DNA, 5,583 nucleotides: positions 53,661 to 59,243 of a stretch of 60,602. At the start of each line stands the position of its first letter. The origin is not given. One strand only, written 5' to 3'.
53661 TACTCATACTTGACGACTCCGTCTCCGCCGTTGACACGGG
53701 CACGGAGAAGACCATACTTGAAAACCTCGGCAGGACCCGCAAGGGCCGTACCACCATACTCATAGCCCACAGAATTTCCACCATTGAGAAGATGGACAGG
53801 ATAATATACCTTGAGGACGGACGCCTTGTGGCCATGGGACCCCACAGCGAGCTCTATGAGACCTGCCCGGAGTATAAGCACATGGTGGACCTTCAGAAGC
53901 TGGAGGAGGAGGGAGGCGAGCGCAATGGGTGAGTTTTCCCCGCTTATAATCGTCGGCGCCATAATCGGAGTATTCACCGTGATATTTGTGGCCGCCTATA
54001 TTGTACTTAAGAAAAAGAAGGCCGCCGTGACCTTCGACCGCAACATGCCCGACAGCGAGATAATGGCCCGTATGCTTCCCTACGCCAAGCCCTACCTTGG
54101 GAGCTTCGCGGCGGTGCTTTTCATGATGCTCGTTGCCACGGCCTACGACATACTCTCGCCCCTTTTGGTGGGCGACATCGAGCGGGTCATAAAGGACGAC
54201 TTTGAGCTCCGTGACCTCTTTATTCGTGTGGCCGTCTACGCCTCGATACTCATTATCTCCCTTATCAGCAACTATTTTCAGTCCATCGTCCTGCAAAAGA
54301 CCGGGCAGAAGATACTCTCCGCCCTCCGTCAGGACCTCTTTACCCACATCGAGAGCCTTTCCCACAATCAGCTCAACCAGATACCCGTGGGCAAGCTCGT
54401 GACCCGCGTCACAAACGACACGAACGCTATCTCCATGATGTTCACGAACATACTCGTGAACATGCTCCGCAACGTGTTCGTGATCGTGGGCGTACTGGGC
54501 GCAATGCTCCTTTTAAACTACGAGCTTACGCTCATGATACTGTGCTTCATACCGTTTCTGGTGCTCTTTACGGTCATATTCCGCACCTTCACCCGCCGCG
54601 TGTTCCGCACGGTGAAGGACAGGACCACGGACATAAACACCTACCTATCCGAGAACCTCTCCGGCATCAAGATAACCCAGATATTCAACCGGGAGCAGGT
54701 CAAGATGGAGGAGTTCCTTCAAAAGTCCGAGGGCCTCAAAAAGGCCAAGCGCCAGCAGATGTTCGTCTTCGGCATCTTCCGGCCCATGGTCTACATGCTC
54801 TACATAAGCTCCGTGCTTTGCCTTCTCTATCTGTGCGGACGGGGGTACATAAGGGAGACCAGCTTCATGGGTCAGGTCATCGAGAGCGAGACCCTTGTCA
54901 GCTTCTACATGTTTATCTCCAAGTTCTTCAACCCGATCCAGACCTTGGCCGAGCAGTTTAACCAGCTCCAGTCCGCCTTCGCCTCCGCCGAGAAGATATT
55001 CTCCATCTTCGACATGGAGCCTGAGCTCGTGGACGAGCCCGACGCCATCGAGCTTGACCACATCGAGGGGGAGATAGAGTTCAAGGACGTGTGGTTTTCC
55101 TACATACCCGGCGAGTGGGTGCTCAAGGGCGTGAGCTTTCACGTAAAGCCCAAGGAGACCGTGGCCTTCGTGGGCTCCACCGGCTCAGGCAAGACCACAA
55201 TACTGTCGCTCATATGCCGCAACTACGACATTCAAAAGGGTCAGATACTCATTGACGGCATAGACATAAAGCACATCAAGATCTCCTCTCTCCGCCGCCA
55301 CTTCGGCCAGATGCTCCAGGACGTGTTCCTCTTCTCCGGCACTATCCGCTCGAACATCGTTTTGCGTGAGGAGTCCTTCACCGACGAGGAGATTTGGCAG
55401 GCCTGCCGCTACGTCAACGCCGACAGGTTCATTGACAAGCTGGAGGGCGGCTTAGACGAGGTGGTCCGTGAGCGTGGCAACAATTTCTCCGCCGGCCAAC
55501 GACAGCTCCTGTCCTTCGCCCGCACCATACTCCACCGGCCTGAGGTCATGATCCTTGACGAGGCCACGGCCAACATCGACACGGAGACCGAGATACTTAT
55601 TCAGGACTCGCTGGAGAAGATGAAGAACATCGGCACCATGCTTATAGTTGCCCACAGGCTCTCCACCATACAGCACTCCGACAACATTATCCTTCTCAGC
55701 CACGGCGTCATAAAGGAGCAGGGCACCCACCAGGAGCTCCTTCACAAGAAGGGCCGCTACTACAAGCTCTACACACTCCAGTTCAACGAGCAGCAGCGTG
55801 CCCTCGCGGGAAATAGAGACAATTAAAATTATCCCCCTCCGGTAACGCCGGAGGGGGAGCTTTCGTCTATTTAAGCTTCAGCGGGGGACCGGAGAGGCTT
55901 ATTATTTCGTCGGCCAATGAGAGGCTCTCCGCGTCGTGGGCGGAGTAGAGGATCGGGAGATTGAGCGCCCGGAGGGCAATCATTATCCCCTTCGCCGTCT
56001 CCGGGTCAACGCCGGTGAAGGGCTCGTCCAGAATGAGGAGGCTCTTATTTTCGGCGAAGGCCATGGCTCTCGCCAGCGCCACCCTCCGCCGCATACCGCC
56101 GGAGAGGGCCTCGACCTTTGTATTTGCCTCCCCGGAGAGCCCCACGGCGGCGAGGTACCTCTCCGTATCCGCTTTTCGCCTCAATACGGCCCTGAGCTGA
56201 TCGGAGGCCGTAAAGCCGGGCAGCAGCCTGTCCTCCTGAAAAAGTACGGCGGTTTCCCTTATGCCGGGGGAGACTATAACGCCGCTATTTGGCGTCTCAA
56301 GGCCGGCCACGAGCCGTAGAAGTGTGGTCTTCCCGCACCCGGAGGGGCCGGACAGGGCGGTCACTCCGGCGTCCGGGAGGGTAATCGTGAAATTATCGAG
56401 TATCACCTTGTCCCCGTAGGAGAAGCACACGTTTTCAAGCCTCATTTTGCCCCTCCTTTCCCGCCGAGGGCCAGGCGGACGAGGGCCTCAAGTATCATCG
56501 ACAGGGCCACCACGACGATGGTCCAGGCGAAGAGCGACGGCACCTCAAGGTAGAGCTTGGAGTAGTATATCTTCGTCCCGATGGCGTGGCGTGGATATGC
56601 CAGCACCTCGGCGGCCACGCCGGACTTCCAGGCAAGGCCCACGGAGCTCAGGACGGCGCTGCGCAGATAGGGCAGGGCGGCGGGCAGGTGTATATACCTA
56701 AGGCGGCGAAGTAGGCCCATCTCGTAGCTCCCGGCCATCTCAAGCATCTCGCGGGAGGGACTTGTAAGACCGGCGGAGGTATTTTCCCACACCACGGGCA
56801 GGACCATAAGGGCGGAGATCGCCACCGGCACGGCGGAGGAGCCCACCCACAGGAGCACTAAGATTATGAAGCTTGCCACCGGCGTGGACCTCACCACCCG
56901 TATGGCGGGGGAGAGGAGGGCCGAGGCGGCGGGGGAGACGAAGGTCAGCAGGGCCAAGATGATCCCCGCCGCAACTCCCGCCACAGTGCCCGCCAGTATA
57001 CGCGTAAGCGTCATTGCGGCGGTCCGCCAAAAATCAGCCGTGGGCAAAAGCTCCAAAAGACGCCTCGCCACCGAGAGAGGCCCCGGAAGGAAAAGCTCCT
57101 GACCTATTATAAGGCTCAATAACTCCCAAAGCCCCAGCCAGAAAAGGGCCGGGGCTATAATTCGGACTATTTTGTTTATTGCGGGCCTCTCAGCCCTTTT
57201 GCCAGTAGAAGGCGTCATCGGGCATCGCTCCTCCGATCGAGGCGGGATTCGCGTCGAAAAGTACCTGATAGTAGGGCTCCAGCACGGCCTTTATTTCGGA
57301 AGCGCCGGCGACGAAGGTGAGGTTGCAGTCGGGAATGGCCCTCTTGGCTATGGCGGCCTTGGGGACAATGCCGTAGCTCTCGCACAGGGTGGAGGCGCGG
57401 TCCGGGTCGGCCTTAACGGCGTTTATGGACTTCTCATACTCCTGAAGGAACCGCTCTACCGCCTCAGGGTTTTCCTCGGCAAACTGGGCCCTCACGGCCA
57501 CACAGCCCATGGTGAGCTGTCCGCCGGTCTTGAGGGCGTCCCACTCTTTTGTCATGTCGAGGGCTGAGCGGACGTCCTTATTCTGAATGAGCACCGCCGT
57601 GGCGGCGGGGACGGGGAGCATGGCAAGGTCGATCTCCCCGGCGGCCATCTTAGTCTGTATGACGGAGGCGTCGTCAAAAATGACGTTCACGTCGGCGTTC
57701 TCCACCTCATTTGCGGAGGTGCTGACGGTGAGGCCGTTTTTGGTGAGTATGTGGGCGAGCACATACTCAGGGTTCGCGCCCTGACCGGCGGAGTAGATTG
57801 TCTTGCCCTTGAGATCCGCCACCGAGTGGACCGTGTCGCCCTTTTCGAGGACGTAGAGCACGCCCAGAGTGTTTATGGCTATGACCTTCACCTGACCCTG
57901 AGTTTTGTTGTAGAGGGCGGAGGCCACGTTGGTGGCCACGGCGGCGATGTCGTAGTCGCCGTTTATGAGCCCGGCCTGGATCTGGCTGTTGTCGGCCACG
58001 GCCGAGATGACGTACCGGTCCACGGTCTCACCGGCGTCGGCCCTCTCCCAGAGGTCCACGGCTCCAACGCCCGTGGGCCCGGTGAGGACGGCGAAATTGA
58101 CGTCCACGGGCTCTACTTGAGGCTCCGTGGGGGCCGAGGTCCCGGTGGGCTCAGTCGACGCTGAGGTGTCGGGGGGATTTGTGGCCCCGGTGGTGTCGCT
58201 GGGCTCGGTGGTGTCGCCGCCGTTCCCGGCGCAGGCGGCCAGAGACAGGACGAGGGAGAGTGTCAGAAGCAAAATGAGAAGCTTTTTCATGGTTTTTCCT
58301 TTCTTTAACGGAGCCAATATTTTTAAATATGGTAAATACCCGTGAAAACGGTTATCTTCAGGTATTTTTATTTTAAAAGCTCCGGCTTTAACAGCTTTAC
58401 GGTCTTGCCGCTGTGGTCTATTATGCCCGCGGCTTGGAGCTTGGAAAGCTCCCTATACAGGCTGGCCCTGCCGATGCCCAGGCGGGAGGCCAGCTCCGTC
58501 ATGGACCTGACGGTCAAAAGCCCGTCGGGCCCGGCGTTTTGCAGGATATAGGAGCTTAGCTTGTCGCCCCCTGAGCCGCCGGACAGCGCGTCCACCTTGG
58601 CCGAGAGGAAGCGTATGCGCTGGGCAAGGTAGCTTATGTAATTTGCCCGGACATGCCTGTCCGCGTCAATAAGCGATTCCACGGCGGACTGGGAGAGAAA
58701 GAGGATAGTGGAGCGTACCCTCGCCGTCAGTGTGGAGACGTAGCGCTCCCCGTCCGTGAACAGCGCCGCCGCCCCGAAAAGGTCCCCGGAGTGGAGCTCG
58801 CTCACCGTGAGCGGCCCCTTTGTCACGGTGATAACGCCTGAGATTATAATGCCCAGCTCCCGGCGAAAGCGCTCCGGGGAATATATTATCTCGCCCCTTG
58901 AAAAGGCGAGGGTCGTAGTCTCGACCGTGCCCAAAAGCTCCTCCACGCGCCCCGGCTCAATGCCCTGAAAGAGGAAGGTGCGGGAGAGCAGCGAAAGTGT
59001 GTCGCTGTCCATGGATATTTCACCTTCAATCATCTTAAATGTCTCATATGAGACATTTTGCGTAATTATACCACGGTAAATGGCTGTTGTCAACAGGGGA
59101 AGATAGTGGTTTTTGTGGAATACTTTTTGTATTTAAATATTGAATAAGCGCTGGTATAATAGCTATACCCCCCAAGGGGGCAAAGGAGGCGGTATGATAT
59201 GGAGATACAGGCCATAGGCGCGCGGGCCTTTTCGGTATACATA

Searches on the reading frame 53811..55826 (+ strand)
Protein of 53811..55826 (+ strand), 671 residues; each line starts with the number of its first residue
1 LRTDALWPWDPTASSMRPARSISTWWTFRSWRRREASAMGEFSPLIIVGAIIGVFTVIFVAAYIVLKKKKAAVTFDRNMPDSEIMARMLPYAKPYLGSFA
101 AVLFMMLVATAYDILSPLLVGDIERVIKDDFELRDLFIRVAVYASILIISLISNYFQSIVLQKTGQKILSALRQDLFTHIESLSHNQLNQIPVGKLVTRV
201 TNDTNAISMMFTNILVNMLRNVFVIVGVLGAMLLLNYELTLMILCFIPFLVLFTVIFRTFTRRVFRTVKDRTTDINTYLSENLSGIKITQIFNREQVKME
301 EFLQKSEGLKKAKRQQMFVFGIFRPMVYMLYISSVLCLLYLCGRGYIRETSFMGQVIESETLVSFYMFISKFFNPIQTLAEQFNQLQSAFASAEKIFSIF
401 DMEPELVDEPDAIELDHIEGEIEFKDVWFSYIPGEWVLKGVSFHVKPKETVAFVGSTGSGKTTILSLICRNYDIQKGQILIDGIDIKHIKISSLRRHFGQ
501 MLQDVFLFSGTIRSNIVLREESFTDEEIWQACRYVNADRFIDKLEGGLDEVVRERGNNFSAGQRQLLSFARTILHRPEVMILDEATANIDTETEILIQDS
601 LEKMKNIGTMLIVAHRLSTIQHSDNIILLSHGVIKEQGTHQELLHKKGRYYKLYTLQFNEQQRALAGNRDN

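Call 76: search_protein_families(library=pfam, proteins=[window:53811-55826:+], max_evalue=0.00001)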
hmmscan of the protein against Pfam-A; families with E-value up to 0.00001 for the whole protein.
window:53811-55826:+ (671 aa): 2 families
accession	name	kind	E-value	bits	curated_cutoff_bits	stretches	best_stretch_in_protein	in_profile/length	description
PF00664.28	ABC_membrane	-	1.4e-37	130.3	28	1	101-374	3-272/274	ABC transporter transmembrane region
PF00005.33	ABC_tran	-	6.2e-30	105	25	1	438-587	1-137/137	ABC transporter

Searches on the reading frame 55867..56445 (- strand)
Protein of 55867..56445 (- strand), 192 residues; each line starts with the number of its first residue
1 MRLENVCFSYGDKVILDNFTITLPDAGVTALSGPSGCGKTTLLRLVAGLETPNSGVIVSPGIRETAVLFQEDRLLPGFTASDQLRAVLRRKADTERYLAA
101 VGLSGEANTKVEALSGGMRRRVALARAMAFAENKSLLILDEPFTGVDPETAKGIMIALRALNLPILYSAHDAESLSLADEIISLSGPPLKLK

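Call 76: search_protein_families(library=pfam, proteins=[window:55867-56445:-], max_evalue=0.00001)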
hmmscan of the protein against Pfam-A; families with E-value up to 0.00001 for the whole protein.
window:55867-56445:- (192 aa): 2 families
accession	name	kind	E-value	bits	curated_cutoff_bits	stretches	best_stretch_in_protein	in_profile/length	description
PF00005.33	ABC_tran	-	1.1e-25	91.3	25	1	16-143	1-136/137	ABC transporter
PF13304.12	AAA_21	-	1.3e-07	32.5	27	0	104-160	228-285/304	AAA domain, putative AbiEii toxin, Type IV TA system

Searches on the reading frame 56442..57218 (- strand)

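Call 76: search_protein_families(library=pfam, proteins=[window:56442-57218:-], max_evalue=0.00001)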
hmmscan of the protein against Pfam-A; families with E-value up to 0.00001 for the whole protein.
window:56442-57218:- (258 aa): 1 family
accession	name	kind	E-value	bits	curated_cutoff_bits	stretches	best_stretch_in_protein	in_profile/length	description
PF00528.27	BPD_transp_1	-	4.9e-13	49.7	26.4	1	81-249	1-177/184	Binding-protein-dependent transport system inner membrane component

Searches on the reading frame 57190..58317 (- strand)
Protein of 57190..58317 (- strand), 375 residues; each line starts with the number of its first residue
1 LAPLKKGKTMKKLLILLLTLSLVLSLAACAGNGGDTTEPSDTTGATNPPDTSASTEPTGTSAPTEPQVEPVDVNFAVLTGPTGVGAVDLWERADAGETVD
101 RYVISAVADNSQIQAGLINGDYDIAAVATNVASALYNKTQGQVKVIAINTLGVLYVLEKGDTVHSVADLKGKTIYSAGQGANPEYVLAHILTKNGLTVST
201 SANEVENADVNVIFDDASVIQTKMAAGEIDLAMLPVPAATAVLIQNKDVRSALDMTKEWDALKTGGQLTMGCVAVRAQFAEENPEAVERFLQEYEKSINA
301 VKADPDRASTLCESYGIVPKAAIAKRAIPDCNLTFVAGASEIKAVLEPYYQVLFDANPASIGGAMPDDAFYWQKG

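Call 76: search_protein_families(library=pfam, proteins=[window:57190-58317:-], max_evalue=0.00001)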
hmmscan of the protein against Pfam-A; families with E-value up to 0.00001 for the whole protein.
window:57190-58317:- (375 aa): 2 families
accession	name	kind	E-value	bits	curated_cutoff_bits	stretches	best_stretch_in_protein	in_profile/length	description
PF09084.16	NMT1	-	1.2e-11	45.4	20.5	1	145-308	69-216/216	NMT1/THI5 like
PF12974.12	Phosphonate-bd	-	3e-06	27.2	27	1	105-297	34-219/242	ABC transporter, phosphonate, periplasmic substrate-binding protein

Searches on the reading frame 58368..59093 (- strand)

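Call 76: search_protein_families(library=pfam, proteins=[window:58368-59093:-], max_evalue=0.00001)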
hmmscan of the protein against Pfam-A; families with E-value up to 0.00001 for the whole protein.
window:58368-59093:- (241 aa): 2 families
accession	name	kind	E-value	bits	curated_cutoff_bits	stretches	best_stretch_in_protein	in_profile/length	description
PF00027.35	cNMP_binding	-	3.5e-11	43.4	27.5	1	63-144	3-88/89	Cyclic nucleotide-binding domain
PF13545.12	HTH_Crp_2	-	1.8e-08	34.7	27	1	179-241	3-68/70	Crp-like helix-turn-helix domain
